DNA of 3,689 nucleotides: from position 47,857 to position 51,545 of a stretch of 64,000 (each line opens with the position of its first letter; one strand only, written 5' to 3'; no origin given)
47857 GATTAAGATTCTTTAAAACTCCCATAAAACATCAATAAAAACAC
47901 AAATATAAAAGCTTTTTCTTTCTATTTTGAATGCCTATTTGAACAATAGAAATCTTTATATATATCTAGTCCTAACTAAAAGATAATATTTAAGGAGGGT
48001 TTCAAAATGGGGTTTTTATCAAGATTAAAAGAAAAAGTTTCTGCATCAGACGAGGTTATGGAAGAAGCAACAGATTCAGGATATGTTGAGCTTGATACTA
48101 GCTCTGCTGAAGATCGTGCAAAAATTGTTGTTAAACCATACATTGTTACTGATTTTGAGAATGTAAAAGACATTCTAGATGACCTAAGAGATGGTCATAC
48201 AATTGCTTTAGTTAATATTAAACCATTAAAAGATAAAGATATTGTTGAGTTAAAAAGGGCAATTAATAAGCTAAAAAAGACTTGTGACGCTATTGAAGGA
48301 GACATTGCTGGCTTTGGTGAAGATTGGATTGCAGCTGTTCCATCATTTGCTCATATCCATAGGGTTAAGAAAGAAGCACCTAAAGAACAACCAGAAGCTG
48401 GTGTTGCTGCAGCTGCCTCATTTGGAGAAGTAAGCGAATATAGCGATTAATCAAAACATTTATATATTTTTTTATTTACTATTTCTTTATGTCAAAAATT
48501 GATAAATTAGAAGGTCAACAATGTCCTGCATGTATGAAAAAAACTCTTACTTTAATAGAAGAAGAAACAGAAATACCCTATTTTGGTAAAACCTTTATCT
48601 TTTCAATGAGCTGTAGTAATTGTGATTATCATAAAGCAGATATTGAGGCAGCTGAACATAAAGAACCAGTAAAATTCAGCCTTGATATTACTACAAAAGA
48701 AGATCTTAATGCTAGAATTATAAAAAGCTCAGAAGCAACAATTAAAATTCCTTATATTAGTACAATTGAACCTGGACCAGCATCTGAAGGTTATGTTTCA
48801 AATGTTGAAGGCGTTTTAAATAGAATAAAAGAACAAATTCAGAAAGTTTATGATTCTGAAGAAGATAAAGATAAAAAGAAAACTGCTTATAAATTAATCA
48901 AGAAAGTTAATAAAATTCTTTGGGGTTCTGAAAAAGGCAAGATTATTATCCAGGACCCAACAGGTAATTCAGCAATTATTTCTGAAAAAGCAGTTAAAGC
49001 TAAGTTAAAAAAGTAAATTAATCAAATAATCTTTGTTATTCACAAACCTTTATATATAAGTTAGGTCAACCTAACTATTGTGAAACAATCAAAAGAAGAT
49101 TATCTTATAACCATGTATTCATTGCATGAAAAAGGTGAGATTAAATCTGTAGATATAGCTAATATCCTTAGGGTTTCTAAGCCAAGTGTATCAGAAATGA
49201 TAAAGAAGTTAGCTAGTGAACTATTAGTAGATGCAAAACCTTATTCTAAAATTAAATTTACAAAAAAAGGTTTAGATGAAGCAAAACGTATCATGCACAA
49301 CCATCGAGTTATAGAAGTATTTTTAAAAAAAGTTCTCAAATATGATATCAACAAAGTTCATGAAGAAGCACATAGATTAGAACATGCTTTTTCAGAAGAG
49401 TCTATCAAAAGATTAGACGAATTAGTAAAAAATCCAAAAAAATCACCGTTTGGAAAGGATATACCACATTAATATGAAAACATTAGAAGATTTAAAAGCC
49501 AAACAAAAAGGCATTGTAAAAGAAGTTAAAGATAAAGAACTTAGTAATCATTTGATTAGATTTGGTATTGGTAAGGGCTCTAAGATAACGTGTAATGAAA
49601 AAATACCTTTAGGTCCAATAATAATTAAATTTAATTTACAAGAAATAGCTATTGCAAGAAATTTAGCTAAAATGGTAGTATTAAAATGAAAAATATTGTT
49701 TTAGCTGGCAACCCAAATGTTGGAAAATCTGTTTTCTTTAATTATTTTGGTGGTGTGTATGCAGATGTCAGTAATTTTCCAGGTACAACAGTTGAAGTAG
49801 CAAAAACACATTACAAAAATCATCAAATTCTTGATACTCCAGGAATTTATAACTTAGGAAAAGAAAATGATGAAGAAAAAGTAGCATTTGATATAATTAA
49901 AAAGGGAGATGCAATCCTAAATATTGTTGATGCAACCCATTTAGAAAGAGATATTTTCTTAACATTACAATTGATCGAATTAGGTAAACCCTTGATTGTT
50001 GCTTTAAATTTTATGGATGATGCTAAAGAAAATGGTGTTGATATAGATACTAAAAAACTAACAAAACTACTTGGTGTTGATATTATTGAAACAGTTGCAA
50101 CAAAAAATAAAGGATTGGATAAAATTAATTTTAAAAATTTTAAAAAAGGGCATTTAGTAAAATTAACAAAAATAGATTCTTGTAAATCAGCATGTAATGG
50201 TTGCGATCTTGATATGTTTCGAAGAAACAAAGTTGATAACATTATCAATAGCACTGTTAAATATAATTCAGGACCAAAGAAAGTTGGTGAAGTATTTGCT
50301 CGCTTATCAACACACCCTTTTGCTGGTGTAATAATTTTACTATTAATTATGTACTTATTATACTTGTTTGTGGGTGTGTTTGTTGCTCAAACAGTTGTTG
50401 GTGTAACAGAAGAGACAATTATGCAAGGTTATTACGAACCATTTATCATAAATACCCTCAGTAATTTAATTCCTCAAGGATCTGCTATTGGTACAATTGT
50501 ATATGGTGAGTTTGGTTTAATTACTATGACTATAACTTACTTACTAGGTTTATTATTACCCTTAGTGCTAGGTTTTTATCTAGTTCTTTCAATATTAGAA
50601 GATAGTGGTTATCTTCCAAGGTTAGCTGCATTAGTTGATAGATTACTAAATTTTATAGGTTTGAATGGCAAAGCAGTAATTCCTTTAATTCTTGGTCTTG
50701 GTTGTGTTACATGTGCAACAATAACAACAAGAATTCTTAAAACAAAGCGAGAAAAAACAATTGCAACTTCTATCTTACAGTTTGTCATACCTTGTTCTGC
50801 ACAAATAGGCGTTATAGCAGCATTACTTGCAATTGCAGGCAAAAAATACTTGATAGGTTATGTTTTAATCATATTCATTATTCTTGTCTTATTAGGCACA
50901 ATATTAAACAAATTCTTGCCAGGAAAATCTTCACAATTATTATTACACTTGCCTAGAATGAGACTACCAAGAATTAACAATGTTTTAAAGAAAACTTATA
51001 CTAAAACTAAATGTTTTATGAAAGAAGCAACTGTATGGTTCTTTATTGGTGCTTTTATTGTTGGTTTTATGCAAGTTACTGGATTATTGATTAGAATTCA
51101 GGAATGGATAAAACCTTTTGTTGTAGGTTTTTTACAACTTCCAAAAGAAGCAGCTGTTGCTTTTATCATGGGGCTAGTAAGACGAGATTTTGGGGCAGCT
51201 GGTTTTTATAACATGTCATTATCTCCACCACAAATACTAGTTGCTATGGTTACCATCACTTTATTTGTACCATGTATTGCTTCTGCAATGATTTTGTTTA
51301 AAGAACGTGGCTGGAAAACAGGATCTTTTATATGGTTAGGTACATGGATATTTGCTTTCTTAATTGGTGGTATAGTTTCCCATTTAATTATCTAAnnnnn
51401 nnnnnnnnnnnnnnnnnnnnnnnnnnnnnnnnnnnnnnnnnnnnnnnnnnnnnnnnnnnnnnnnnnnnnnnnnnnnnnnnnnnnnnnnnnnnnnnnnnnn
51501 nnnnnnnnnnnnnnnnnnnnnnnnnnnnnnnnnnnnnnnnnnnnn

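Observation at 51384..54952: hydG-hydE-hydF maturase operon in an archaeal context with no hydrogenase structural gene nearby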

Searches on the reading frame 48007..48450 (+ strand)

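Call 9: search_protein_families(library=pfam, proteins=[window:48007-48450:+], max_evalue=0.001)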
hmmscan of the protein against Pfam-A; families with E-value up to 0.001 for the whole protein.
window:48007-48450:+ (147 aa): 1 family
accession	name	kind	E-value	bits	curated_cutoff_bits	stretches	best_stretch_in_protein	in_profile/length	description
PF04472.17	SepF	-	1.3e-09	38.6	27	1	46-114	5-69/72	Cell division protein SepF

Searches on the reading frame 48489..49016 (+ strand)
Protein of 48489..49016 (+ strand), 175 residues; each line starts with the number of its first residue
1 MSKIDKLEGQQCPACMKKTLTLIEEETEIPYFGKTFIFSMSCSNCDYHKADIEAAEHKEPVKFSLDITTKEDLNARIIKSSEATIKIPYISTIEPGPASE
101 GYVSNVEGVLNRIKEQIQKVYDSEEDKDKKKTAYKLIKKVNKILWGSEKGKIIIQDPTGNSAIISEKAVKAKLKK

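Call 9: search_protein_families(library=pfam, proteins=[window:48489-49016:+], max_evalue=0.001)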
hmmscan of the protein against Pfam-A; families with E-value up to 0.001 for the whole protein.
window:48489-49016:+ (175 aa): 2 families
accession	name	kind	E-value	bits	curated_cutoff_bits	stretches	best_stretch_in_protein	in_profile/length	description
PF22794.1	jr-ZPR1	-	2.1e-19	70.1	27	1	71-169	1-102/125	ZPR1 jelly-roll domain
PF03367.19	Zn_ribbon_ZPR1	-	2.1e-08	33.9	23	1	10-57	7-53/56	ZPR1 zinc-finger domain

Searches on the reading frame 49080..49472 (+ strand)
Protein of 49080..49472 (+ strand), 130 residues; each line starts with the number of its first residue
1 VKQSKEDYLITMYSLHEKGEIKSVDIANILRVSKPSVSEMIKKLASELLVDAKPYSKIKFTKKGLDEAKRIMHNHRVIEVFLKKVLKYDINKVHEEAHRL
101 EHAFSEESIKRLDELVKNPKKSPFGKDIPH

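Call 9: search_protein_families(library=pfam, proteins=[window:49080-49472:+], max_evalue=0.001)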
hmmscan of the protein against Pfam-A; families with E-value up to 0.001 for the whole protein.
window:49080-49472:+ (130 aa): 3 families
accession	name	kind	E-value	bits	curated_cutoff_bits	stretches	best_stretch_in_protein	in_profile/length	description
PF02742.21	Fe_dep_repr_C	-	3.4e-25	88.3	27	1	61-129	1-69/70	Iron dependent repressor, metal binding and dimerisation domain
PF01325.25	Fe_dep_repress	-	2.8e-13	50.3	26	1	3-56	4-58/60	Iron dependent repressor, N-terminal DNA binding domain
PF01047.28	MarR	-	3.9e-06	27.1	24.6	1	12-46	9-43/59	MarR family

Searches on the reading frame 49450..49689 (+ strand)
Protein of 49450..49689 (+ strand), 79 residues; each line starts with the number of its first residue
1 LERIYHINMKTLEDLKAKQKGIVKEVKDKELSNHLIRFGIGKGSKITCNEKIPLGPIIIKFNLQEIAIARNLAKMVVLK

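Call 9: search_protein_families(library=pfam, proteins=[window:49450-49689:+], max_evalue=0.001)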
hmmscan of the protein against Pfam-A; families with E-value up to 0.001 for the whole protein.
window:49450-49689:+ (79 aa): 1 family
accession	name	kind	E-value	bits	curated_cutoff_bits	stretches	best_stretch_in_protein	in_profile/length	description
PF04023.20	FeoA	-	4.9e-12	46.2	23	1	11-77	2-71/74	FeoA domain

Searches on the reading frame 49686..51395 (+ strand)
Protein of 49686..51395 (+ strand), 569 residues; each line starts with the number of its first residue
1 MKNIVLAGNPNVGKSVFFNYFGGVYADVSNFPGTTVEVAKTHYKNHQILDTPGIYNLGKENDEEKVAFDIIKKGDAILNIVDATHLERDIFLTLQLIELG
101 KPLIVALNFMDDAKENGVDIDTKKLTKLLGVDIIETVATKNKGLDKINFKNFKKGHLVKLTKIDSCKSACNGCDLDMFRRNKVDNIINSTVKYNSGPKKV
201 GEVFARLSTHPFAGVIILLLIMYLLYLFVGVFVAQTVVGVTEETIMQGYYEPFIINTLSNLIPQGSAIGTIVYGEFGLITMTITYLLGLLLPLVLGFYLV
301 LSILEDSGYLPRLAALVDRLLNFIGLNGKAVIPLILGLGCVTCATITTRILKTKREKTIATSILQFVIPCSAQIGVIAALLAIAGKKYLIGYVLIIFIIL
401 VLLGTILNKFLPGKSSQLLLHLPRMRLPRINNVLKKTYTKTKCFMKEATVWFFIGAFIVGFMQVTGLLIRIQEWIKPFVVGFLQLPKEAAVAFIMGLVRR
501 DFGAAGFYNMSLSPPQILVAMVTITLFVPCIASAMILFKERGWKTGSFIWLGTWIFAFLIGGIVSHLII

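Call 9: search_protein_families(library=pfam, proteins=[window:49686-51395:+], max_evalue=0.001)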
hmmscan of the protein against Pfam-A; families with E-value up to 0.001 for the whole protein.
window:49686-51395:+ (569 aa): 4 families
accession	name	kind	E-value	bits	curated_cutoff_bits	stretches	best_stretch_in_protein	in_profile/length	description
PF02421.24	FeoB_N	-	4.2e-49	166.5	27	1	3-147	2-152/156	Ferrous iron transport protein B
PF07670.19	Gate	-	1.1e-23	84.1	29.6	2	290-383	4-103/104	Nucleoside recognition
PF01926.29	MMR_HSR1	-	1.6e-16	60.9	21.9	1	4-108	2-112/113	50S ribosome-binding GTPase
PF07664.17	FeoB_C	-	8.4e-11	41.9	26.6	1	390-440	2-54/54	Ferrous iron transport protein B C terminus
